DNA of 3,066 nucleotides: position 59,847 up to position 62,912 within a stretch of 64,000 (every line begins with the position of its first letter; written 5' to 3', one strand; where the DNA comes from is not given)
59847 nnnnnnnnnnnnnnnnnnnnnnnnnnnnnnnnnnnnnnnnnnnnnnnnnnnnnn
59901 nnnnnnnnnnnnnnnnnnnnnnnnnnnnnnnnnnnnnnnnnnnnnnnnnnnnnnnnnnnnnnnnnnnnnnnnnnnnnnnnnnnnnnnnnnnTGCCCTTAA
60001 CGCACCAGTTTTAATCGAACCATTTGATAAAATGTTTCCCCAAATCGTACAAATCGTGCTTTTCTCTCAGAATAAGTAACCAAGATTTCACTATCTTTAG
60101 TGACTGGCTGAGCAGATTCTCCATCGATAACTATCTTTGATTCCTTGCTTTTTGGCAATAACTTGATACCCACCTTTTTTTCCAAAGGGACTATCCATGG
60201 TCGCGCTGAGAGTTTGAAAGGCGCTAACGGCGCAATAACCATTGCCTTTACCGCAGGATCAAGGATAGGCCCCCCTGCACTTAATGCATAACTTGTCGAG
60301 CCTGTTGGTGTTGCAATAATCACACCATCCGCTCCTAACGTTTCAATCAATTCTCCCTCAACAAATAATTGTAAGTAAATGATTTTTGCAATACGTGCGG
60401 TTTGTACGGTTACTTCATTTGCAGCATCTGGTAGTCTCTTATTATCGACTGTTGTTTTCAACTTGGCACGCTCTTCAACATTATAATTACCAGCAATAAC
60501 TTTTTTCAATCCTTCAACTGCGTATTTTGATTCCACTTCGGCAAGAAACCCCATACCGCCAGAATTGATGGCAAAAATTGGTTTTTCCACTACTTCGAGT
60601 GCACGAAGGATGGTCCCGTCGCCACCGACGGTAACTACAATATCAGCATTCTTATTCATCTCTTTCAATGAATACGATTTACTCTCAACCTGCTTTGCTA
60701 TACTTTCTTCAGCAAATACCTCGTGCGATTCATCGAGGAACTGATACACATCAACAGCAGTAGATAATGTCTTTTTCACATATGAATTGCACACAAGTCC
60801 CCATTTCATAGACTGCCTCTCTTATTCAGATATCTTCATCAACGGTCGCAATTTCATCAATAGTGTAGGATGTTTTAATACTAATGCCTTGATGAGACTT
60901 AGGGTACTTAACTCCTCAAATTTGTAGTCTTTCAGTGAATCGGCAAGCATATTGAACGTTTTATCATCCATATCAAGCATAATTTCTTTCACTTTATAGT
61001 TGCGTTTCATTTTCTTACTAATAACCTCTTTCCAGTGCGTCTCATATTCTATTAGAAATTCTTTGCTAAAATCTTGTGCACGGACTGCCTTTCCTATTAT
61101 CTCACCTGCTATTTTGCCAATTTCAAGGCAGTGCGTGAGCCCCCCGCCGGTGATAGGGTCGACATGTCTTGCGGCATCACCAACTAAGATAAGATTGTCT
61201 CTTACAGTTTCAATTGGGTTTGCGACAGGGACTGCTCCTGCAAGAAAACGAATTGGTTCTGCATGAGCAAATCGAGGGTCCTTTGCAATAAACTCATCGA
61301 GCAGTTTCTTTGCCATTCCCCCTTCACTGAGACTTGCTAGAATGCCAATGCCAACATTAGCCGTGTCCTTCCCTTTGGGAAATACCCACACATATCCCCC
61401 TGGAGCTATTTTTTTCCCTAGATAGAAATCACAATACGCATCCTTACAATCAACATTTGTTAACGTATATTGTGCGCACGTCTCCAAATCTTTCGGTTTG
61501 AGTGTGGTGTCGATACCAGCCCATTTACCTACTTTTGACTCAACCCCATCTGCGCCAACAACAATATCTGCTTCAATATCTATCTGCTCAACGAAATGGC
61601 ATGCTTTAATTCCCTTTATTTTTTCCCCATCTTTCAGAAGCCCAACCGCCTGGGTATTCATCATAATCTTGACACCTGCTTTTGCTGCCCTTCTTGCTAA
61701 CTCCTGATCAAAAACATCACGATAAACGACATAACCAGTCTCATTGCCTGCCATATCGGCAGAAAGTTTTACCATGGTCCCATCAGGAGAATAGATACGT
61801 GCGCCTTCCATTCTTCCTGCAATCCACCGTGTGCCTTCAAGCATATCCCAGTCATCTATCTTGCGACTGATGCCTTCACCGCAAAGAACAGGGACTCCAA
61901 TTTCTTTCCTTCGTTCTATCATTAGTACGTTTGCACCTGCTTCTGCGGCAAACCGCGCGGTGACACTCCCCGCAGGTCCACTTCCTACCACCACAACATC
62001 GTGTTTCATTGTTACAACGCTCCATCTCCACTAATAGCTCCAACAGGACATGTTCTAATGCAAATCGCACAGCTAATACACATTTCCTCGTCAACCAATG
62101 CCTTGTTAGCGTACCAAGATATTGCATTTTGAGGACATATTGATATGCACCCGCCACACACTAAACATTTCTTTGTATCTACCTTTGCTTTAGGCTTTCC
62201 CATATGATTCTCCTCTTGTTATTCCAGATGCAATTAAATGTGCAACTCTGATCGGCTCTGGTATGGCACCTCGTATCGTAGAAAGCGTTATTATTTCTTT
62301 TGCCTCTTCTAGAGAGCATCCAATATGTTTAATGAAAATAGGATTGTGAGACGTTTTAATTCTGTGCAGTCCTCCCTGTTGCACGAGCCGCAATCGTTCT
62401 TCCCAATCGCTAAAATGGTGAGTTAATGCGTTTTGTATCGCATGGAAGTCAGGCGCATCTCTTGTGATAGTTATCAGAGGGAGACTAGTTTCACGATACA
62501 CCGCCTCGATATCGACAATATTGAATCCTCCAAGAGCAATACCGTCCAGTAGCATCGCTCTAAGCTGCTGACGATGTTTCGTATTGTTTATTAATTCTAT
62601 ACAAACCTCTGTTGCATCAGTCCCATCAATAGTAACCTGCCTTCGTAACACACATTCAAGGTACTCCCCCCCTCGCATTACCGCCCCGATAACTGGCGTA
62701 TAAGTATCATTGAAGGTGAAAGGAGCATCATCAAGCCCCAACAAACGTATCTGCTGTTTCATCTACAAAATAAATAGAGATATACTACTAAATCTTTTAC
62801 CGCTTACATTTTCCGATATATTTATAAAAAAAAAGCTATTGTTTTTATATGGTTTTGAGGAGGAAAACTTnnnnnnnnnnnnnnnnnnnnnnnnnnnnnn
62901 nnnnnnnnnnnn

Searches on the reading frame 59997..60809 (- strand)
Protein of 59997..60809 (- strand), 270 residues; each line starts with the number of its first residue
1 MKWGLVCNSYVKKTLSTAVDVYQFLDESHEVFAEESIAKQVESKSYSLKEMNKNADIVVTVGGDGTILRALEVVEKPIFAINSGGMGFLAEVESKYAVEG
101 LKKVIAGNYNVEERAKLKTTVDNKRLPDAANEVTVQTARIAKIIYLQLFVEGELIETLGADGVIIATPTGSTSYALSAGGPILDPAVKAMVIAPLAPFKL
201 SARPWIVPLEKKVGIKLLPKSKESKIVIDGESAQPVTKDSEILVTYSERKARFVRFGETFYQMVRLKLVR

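Call 54: search_protein_families(library=ncbifam, proteins=[window:59997-60809:-], max_evalue=0.00001)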
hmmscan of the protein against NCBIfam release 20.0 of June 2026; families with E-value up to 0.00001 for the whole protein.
window:59997-60809:- (270 aa): 18 families
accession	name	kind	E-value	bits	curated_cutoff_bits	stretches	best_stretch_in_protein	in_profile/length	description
NF002984.0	PRK03708.1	equivalog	1.3e-76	257.6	326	1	1-269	1-274/277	NAD(+) kinase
NF002255.0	PRK01185.1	subfamily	6.1e-73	245.2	304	1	1-269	1-266/271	NAD(+) kinase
NF010678.0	PRK14076.1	equivalog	2.5e-66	224.8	493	1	3-266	294-565/570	bifunctional NADP phosphatase/NAD kinase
NF002306.0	PRK01231.1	equivalog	1.9e-52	178.3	316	1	10-268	18-289/299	NAD(+) kinase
NF002893.0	PRK03378.1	equivalog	3.5e-52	177.6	386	1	4-268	9-285/292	NAD(+) kinase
NF002521.0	PRK01911.1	equivalog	3e-51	174.6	309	1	30-269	40-285/292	NAD kinase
NF002561.0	PRK02155.1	equivalog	4e-51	174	371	1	26-268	33-285/297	NAD kinase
NF002892.0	PRK03372.1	equivalog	4.3e-50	170.8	299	1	19-259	35-282/312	NAD kinase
NF002579.0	PRK02231.1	equivalog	1.9e-45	155.5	459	1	5-264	17-290/301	NAD(+) kinase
NF002731.0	PRK02645.1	equivalog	1.2e-44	153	312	1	30-268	34-290/305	NAD(+) kinase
NF010677.0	PRK14075.1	equivalog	4.4e-39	134.6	260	1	28-259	14-240/257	NAD(+) kinase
NF002732.0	PRK02649.1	equivalog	1.7e-38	132.9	348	1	43-268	57-289/305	NAD(+) kinase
NF003391.0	PRK04539.1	equivalog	2.7e-35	121.9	470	1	45-268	56-289/296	inorganic polyphosphate/ATP-NAD kinase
NF010679.0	PRK14077.1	equivalog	1e-34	120.2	343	1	28-268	38-283/287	NAD(+) kinase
NF002902.0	PRK03501.1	equivalog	2.9e-26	92.4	219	1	20-265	6-262/266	NAD kinase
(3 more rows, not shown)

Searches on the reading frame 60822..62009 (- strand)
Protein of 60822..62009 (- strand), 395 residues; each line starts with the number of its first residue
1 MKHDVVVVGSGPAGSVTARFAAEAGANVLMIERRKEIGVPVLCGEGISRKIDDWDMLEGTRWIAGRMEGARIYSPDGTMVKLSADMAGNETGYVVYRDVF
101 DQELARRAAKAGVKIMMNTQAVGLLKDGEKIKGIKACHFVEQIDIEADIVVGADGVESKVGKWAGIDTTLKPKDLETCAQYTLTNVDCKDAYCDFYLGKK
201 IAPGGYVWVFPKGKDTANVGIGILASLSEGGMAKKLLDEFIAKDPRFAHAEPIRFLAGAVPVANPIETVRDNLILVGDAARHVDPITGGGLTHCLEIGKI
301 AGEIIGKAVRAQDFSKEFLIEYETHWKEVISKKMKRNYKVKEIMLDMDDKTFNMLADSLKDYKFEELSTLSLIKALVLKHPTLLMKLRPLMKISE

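Call 54: search_protein_families(library=ncbifam, proteins=[window:60822-62009:-], max_evalue=0.00001)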
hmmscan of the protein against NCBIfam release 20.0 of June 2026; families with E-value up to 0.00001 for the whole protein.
window:60822-62009:- (395 aa): 56 families (the best 25 are shown)
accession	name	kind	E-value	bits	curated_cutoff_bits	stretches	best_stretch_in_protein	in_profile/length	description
NF041160.1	DGGPL_Thplmales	equivalog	1.5e-100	336.9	780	1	2-390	3-395/396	digeranylgeranylglycerophospholipid reductase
TIGR02032.1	GG-red-SF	subfamily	1.7e-70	238.1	158.8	1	4-305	2-297/297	geranylgeranyl reductase family protein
NF041080.1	DGGGPL_reductase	equivalog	2.5e-51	175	580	1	2-335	1-341/447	digeranylgeranylglycerophospholipid reductase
TIGR02023.1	BchP-ChlP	subfamily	1.3e-37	129.8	343.3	1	4-366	2-356/388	geranylgeranyl diphosphate reductase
NF041385.1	Dggglyphlred_Halo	equivalog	1.5e-32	112.7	700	1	2-370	4-380/405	digeranylgeranylglycerophospholipid reductase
NF045655.1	MkRedMenJ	equivalog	5.8e-27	94.6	700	1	2-322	4-328/406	menaquinone reductase MenJ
TIGR02028.1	ChlP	equivalog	5.3e-23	81.4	505.3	1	5-352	3-345/398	geranylgeranyl reductase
NF049967.1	QhpG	equivalog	4.2e-20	72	240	1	5-305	1-286/423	flavin-dependent monooxygenase QhpG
NF004834.1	PRK06185.1-3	subfamily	7.9e-15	54.6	500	1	106-168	117-180/420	FAD-dependent oxidoreductase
TIGR01988.1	Ubi-OHases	subfamily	9.5e-15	54.3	224.65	1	78-171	86-178/387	ubiquinone biosynthesis hydroxylase, UbiH/UbiF/VisC/COQ6 family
NF007450.0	PRK10015.1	subfamily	2.3e-14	53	466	1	89-167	99-173/429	FAD-dependent oxidoreductase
NF004835.0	PRK06185.1-4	equivalog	9.7e-14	50.9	601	1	104-167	118-182/411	FAD-dependent oxidoreductase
NF007542.0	PRK10157.1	subfamily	2e-13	49.9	610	1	4-175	7-181/428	FAD-dependent oxidoreductase FixC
NF038171.1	maturase_LodB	equivalog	5.6e-13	48.7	400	0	89-169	91-172/361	lysine-epsilon-oxidase maturase LodB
NF005313.0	PRK06847.1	subfamily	8.6e-12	44.7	372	1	3-162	5-167/375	hypothetical protein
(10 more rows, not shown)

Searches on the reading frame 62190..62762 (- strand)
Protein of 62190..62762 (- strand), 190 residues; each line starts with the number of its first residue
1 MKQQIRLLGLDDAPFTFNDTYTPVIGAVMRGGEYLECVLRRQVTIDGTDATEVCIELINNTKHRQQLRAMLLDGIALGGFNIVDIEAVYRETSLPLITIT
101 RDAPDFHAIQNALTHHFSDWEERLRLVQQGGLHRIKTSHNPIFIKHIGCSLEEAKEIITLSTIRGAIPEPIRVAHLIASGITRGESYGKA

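Call 54: search_protein_families(library=ncbifam, proteins=[window:62190-62762:-], max_evalue=0.00001)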
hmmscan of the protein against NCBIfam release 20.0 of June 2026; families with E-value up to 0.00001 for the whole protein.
window:62190-62762:- (190 aa): 2 families
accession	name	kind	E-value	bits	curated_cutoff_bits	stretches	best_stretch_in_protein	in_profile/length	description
NF001977.0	PRK00766.1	equivalog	1.1e-67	227.1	235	1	1-189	6-194/195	hypothetical protein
NF052283.1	EndoDuHalo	equivalog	3e-26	92.2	200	1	1-181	1-180/186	endonuclease dU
